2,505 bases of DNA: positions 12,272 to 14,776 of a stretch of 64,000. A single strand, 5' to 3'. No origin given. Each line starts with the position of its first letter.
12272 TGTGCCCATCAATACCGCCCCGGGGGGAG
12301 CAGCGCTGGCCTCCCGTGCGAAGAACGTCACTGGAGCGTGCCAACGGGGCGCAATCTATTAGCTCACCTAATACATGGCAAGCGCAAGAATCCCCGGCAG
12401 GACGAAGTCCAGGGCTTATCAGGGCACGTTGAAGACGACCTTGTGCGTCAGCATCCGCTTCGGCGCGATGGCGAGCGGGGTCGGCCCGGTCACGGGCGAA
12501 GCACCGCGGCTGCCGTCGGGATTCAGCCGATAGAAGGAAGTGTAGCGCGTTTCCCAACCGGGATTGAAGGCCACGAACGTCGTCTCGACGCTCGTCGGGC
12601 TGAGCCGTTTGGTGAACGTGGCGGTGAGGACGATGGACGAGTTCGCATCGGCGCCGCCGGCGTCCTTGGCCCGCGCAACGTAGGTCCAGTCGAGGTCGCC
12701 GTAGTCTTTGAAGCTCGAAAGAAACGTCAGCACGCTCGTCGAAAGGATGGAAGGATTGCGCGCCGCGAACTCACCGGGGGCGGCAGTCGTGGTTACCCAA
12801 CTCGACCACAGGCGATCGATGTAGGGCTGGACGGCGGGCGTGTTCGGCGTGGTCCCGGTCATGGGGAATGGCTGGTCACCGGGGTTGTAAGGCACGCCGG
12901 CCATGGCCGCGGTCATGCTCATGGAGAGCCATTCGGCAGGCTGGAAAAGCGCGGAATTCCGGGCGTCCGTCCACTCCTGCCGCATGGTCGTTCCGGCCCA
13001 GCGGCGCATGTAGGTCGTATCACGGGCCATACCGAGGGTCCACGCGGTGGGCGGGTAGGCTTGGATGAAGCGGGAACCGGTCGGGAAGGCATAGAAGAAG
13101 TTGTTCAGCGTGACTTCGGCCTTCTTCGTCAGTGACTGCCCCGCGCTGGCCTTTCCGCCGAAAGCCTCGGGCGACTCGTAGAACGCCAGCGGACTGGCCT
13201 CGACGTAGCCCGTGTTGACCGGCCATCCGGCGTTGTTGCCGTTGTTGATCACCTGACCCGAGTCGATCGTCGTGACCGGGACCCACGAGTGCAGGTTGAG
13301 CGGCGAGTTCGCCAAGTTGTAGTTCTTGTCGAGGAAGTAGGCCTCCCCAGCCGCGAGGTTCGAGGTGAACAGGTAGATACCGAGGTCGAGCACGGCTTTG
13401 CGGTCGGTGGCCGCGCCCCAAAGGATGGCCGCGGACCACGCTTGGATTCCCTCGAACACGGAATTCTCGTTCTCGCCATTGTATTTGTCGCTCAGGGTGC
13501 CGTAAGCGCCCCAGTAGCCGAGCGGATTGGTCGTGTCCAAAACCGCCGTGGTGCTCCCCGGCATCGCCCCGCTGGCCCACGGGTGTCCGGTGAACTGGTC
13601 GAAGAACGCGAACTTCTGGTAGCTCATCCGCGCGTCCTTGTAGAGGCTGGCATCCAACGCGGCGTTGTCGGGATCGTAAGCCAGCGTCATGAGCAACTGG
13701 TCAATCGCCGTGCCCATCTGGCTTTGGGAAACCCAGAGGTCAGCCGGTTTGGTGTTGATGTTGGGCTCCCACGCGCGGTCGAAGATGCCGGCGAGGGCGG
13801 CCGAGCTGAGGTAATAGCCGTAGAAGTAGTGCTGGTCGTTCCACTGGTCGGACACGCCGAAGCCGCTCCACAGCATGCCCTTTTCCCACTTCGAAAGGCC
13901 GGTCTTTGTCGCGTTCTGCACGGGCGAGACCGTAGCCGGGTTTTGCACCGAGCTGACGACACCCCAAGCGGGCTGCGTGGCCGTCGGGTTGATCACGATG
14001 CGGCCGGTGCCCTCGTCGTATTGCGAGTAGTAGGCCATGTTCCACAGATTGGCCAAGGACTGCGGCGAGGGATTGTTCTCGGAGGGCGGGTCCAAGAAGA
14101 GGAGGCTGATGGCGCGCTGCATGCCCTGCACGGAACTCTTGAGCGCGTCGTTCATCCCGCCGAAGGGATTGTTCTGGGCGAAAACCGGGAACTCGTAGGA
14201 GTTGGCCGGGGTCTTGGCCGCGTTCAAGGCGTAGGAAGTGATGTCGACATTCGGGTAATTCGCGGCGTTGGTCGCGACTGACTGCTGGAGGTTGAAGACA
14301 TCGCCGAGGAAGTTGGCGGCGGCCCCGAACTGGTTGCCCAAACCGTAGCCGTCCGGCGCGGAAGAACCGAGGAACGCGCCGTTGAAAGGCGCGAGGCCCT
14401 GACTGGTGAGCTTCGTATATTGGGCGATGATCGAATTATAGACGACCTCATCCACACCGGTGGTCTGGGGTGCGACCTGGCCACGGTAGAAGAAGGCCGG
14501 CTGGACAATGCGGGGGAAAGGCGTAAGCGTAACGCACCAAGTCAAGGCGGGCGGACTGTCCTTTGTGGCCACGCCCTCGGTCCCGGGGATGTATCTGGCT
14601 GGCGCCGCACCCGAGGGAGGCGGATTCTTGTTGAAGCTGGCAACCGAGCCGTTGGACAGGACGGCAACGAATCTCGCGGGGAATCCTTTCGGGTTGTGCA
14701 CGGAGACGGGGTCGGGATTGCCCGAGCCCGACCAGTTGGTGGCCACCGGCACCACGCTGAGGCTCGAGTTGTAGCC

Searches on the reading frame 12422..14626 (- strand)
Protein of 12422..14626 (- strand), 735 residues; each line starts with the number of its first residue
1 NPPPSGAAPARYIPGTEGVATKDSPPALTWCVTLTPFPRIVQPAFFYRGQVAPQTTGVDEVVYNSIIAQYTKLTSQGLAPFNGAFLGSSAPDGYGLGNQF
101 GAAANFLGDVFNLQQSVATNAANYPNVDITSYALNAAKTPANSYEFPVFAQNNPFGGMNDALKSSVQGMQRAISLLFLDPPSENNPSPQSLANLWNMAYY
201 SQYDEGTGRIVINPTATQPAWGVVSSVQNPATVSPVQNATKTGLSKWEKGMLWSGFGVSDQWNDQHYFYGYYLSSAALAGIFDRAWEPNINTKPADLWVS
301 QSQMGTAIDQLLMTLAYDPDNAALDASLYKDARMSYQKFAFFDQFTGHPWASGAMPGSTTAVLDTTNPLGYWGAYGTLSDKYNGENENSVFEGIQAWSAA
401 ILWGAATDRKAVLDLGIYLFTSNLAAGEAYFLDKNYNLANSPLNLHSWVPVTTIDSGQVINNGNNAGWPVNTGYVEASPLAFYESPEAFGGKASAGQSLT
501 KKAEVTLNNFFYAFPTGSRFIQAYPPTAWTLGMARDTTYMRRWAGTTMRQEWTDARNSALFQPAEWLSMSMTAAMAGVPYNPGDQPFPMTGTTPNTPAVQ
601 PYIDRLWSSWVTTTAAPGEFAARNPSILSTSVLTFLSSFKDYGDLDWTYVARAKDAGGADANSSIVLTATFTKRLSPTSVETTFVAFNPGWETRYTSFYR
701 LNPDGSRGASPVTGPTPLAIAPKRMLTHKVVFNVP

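Call 73: search_solved_structures(query=window:12422-14626:-, max_evalue=0.01)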
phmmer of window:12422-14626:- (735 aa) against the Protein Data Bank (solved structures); distinct sequences matched with E-value up to 0.01: 6.
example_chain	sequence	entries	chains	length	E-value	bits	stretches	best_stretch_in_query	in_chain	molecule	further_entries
6fop_A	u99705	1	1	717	1e-09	40.6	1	383-447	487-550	Glycoside hydrolase family 81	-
5upi_A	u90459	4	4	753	1.9e-07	33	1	383-437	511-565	BH0236 protein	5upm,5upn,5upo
5v1w_A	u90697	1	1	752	2.2e-07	32.8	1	383-437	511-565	Glycoside Hydrolase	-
5t4c_A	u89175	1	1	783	2.2e-07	32.8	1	383-437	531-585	Glycoside Hydrolase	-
5t4a_A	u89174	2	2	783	2.4e-07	32.7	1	383-437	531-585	Glycoside Hydrolase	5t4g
5t49_A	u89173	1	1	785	2.4e-07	32.7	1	383-437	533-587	BH0236 protein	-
